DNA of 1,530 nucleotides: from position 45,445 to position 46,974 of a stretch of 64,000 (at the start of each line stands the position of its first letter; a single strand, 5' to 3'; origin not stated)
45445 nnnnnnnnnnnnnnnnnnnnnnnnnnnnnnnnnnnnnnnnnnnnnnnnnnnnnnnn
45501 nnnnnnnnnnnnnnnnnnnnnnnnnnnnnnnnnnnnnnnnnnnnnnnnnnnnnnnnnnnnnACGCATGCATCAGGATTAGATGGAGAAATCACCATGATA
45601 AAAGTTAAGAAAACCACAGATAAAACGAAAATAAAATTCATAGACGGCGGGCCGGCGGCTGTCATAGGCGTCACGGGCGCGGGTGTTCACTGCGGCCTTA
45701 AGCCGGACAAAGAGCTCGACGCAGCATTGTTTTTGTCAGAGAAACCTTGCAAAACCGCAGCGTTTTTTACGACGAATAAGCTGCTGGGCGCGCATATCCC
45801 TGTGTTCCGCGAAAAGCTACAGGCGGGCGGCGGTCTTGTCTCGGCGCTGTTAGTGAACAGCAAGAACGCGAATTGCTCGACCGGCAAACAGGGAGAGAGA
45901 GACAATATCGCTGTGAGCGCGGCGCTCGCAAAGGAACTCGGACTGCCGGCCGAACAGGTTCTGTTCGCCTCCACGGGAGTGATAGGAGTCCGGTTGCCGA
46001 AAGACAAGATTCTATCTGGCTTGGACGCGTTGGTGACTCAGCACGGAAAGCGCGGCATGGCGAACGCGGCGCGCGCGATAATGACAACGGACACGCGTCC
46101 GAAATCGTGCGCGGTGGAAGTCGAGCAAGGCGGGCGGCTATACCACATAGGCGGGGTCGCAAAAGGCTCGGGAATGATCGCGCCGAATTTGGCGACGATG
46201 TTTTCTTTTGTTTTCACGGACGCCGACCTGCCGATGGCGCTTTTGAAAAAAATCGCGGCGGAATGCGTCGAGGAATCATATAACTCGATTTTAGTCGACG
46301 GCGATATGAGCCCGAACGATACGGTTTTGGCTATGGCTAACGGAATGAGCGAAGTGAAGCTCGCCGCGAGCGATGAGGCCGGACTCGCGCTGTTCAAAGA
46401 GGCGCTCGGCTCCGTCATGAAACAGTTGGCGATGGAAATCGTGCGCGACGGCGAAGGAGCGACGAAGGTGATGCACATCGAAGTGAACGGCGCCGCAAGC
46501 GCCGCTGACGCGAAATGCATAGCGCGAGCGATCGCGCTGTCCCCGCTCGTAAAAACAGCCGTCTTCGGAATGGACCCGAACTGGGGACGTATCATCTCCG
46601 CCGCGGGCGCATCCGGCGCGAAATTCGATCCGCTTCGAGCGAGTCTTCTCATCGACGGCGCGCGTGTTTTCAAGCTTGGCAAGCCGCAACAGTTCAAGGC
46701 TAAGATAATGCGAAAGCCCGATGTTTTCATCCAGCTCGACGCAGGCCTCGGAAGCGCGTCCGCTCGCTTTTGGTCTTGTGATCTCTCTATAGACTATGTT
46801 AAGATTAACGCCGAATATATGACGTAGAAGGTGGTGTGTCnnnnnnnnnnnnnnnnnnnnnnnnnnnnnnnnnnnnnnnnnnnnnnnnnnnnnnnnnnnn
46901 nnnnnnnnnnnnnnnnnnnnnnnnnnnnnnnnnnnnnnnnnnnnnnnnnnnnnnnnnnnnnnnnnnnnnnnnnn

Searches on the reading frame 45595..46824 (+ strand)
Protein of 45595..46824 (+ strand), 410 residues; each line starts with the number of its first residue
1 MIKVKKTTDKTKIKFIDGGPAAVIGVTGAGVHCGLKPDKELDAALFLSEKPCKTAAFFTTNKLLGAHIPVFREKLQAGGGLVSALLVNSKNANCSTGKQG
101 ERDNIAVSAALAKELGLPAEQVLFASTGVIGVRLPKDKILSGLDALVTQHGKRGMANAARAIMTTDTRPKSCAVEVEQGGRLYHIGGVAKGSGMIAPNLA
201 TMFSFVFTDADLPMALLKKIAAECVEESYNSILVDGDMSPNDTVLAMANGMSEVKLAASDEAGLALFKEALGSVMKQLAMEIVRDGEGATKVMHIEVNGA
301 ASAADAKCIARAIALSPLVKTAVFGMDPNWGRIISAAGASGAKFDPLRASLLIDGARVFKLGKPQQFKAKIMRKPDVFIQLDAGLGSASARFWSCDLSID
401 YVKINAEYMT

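Call 53: search_protein_families(library=pfam, proteins=[window:45595-46824:+], max_evalue=0.00001)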
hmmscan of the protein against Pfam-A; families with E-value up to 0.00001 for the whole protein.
window:45595-46824:+ (410 aa): 1 family
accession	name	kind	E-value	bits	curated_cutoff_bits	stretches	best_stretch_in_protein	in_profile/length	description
PF01960.23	ArgJ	-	2.3e-133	445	32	1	29-410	3-377/377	ArgJ family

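Call 55: find_homologous_proteins(query=window:45595-46824:+, max_evalue=1e-40)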
Query window:45595-46824:+ (410 aa): 7999 proteins with E <= 1e-40 among 8000 candidates; the best 120 are listed.
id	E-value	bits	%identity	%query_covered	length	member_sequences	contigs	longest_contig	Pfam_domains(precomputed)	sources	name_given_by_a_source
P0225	4.5e-263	890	100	100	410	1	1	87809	PF01960.24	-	-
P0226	7.6e-211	718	83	97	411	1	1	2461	PF01960.24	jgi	-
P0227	1.2e-193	661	77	98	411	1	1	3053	PF01960.24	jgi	jgi:glutamate N-acetyltransferase/amino-acid N-acetyltransferase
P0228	4.2e-190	650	74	100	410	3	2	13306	PF01960.24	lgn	-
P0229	1.9e-182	624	73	97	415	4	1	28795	PF01960.24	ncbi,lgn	-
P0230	3.9e-168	577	66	99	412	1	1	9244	PF01960.24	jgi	jgi:glutamate N-acetyltransferase / amino-acid N-acetyltransferase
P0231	3.0e-162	558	66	98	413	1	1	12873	PF01960.24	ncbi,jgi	-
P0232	1.1e-161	556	66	97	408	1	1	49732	PF01960.24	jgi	-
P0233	2.5e-161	555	62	99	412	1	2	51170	PF01960.24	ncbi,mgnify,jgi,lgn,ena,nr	ncbi:MAG TPA: bifunctional glutamate N-acetyltransferase/amino-acid acetyltransferase ArgJ [bacteriu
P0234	1.6e-157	542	64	98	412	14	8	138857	PF01960.24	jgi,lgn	jgi:glutamate N-acetyltransferase/amino-acid N-acetyltransferase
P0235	2.0e-156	539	62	99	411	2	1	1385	PF01960.24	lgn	-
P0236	9.6e-155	533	62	97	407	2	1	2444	PF01960.24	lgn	-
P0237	1.8e-151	523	62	97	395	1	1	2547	PF01960.24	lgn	-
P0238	4.2e-151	521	61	97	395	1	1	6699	PF01960.24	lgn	-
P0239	2.9e-137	476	58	97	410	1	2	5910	PF01960.24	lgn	-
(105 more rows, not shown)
